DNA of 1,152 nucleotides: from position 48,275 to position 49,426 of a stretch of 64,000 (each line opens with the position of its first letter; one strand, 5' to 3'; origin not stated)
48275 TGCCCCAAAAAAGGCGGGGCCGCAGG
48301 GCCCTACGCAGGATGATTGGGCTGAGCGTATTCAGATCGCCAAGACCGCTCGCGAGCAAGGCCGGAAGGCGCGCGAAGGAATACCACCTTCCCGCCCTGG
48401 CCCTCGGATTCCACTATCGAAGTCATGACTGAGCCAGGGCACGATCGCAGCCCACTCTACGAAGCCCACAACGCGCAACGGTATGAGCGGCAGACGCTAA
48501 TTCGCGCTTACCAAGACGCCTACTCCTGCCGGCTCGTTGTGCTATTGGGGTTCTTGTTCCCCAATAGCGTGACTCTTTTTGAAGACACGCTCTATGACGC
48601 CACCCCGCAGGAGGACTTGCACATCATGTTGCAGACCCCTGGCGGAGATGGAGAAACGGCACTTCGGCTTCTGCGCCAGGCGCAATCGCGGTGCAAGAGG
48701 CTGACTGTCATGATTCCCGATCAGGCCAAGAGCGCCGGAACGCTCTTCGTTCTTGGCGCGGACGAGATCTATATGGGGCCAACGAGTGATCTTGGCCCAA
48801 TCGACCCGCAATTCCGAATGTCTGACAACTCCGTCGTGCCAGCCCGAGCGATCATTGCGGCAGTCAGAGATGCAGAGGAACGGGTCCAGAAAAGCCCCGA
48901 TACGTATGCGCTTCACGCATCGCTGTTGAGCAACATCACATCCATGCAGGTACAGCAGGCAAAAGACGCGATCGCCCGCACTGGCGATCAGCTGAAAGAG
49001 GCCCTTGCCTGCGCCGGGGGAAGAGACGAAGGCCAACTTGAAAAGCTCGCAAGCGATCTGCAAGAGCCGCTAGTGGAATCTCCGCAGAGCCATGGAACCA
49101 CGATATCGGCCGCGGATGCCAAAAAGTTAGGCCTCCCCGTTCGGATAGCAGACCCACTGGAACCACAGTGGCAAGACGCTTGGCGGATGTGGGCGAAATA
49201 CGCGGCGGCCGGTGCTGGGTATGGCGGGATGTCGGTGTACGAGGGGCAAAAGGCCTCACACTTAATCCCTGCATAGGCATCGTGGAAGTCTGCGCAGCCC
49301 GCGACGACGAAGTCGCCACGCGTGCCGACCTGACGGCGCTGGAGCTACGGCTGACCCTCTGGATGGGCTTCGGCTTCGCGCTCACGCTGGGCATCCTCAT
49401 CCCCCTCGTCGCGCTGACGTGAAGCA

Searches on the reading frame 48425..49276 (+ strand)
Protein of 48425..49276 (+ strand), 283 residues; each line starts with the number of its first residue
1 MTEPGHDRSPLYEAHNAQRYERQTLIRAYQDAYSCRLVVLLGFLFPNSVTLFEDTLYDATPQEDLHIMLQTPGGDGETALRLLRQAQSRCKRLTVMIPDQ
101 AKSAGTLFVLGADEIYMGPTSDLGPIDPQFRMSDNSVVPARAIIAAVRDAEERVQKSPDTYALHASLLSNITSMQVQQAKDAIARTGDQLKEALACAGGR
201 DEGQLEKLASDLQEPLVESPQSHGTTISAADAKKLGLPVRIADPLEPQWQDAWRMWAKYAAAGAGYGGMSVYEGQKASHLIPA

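Call 7: search_protein_families(library=pfam, proteins=[window:48425-49276:+], max_evalue=0.01)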
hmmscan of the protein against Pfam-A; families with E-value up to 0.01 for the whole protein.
window:48425-49276:+ (283 aa): 2 families
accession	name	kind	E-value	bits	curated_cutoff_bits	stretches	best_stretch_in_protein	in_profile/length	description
PF01972.22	SDH_protease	-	4e-12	46.2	31.3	1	64-242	93-247/286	ClpP-like SDH-type serine proteinase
PF25145.1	NfeD1b_N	-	1.6e-06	28.3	40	1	59-125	26-94/189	NfeD1b, N-terminal domain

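Call 9: search_protein_families(library=padloc, proteins=[window:48425-49276:+], max_evalue=0.1)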
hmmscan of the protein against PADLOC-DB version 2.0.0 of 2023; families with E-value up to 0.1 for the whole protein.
window:48425-49276:+ (283 aa): 1 family
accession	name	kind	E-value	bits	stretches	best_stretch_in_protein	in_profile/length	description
PDLC02358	Old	-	0.0053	13.6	1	135-214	136-213/578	Old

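Call 10: search_protein_families(library=ncbifam, proteins=[window:48425-49273:+], max_evalue=1)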
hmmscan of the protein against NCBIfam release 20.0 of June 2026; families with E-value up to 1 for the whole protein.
window:48425-49273:+ (283 aa): 2 families
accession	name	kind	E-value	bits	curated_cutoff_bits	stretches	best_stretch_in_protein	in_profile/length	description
NF047768.1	Clp_like_SDH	equivalog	2.6e-18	66.5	250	1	61-241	77-233/260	SDH family Clp fold serine proteinase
NF045542.1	Clp_rel_HeadMat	equivalog_domain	0.00025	21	120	1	52-121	23-93/165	head maturation protease, ClpP-related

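Call 72: search_protein_families(library=phrogs, proteins=[window:48425-49273:+], max_evalue=0.01)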
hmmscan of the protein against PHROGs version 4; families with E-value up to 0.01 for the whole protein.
window:48425-49273:+ (283 aa): 5 families
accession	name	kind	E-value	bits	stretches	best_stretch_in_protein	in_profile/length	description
phrog_11747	-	unknown function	4.3e-33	115.7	1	59-239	59-239/290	-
phrog_21683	-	unknown function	8.1e-13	49.1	1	62-154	38-132/337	-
phrog_53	-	head and packaging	5.7e-06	26.8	1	67-136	122-193/583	head maturation protease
phrog_1827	-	other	1.6e-05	25.4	1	54-122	44-112/202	ATP-dependent protease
phrog_1684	-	head and packaging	0.0095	16.4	0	63-119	73-129/284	head maturation protease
